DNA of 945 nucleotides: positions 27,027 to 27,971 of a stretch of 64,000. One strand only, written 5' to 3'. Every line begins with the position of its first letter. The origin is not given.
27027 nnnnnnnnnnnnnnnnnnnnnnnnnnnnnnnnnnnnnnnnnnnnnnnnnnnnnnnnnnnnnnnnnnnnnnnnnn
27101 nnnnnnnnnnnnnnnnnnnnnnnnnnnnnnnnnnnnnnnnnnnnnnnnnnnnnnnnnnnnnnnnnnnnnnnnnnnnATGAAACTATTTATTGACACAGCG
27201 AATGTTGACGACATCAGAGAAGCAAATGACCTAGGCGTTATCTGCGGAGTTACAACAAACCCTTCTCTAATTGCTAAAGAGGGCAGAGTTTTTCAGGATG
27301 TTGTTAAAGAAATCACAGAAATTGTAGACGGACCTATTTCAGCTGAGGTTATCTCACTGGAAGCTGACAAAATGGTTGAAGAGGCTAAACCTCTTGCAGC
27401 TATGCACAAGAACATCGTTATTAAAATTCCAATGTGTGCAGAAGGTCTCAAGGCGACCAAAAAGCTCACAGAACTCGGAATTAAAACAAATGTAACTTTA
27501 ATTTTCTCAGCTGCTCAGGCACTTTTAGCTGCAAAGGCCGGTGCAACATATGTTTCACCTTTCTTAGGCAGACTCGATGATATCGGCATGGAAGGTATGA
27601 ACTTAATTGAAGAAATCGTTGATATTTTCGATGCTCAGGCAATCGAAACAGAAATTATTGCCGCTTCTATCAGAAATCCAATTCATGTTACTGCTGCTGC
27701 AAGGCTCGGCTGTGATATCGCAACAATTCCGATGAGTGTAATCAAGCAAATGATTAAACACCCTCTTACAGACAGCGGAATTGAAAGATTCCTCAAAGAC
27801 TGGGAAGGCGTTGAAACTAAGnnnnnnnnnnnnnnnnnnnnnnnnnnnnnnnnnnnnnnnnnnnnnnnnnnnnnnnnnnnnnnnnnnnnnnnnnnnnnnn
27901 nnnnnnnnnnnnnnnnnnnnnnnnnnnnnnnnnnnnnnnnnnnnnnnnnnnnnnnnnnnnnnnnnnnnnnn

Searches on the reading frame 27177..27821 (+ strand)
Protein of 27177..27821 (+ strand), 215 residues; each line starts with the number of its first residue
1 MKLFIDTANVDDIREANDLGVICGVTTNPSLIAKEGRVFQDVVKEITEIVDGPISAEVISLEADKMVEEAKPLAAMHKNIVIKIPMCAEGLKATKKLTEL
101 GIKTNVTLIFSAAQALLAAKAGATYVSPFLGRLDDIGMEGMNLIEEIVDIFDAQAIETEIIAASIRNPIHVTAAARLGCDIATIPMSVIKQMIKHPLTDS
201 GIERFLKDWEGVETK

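Call 41: search_protein_families(library=pfam, proteins=[window:27177-27821:+], max_evalue=0.001)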
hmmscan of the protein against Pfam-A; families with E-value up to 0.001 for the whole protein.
window:27177-27821:+ (215 aa): 1 family
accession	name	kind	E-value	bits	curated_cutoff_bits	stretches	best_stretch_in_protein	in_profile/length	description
PF00923.25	TAL_FSA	-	1.9e-63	214.9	27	1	3-213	1-282/285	Transaldolase/Fructose-6-phosphate aldolase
